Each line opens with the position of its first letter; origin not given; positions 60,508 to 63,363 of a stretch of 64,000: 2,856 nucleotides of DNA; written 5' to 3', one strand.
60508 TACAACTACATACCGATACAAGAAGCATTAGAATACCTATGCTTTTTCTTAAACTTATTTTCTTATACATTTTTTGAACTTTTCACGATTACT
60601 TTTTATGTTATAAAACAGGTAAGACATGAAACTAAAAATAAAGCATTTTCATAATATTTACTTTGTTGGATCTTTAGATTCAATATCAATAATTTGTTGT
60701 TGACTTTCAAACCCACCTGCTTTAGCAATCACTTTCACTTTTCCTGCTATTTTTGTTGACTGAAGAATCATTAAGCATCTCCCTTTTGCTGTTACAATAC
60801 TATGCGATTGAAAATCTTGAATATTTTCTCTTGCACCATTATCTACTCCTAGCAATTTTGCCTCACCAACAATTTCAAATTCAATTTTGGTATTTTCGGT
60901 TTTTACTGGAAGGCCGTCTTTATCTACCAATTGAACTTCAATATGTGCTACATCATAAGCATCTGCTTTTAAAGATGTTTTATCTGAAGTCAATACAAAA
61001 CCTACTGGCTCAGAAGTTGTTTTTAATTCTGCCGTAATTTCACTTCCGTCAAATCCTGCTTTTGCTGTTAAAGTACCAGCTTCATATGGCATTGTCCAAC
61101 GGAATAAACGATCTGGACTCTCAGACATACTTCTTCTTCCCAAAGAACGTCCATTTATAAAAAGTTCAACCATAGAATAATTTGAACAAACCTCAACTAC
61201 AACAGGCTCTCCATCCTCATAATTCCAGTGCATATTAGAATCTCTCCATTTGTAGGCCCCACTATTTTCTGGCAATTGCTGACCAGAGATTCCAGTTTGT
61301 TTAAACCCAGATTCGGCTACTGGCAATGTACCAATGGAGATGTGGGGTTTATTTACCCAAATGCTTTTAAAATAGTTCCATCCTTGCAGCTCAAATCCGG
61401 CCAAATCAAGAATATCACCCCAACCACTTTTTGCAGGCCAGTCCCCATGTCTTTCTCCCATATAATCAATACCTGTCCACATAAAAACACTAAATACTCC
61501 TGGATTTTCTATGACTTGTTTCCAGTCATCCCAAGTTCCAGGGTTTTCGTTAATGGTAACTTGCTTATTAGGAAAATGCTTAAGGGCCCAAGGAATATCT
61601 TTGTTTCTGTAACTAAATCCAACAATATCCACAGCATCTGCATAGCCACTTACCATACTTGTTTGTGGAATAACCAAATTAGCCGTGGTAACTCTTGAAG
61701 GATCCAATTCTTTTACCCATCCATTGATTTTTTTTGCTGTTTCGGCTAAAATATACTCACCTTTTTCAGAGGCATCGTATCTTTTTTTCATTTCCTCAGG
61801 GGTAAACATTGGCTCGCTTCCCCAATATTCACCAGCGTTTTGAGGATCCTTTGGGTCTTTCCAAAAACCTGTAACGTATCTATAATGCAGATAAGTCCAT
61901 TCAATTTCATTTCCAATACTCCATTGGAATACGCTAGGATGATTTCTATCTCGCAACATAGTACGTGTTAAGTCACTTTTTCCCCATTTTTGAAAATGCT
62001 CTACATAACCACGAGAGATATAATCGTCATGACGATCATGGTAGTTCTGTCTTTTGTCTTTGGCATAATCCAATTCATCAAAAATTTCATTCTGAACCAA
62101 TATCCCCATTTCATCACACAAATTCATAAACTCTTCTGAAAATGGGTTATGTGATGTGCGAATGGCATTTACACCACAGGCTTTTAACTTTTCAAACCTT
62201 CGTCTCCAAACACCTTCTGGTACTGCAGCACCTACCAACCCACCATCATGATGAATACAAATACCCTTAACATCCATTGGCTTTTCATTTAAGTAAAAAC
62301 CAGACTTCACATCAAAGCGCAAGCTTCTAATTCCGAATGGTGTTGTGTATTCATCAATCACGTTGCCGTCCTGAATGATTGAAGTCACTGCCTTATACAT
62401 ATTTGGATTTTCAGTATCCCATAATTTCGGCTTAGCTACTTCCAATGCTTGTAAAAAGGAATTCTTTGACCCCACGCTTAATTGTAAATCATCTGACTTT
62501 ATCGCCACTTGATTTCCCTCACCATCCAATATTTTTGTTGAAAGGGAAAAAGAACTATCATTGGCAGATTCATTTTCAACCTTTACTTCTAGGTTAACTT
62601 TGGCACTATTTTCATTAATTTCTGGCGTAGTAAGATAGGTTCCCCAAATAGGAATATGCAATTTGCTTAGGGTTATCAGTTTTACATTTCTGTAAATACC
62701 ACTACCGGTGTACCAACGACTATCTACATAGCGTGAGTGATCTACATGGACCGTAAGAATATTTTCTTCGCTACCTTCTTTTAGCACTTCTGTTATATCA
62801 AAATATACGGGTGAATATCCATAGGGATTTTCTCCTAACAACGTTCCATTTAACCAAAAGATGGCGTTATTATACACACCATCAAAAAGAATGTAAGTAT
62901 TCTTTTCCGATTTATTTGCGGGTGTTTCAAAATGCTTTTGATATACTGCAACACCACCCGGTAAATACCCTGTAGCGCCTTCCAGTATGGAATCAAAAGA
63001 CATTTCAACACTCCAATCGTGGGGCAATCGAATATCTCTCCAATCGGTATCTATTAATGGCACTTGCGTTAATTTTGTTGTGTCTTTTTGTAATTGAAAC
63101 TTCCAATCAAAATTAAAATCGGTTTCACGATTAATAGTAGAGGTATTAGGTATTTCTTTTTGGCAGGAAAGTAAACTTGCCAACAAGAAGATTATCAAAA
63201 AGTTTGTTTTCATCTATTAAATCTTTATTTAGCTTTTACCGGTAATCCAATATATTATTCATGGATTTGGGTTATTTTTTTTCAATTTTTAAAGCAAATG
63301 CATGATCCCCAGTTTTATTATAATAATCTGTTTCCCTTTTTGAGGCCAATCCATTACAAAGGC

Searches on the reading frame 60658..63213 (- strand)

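Call 46: search_protein_families(library=pfam, proteins=[window:60658-63213:-], max_evalue=0.001)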
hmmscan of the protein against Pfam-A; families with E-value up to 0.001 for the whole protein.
window:60658-63213:- (851 aa): 9 families
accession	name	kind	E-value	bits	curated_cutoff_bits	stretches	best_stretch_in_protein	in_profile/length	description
PF18565.7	Glyco_hydro2_C5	-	4.5e-29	100.8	32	1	740-839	2-101/103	Glycoside hydrolase family 2 C-terminal domain 5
PF02837.24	Glyco_hydro_2_N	-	3.7e-23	82.7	28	1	33-181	4-167/169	Glycosyl hydrolases family 2, sugar binding domain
PF00703.27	Glyco_hydro_2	-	5.6e-23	82.2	23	1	194-296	7-109/109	Glycosyl hydrolases family 2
PF02836.23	Glyco_hydro_2_C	-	3e-22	79.6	21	1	304-439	6-138/302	Glycosyl hydrolases family 2, TIM barrel domain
PF16355.11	DUF4982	-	6.1e-17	61.8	23.9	1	668-726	1-60/61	Domain of unknown function (DUF4982)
PF22666.2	Glyco_hydro_2_N2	-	8e-07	29.7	27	1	90-159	51-119/167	Glycosyl hydrolase 2 galactose-binding domain-like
PF13364.12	BetaGal_ABD2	-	5e-06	27.7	23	0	86-159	34-108/112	Beta-galactosidase second all-beta domain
PF21467.3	BetaGal_gal-bd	-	0.00064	20.2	27.3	0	89-128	2-39/62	Beta-galactosidase, galactose-binding domain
PF09134.16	Invasin_D3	-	0.00065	20.6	33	0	741-835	7-85/98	Invasin, domain 3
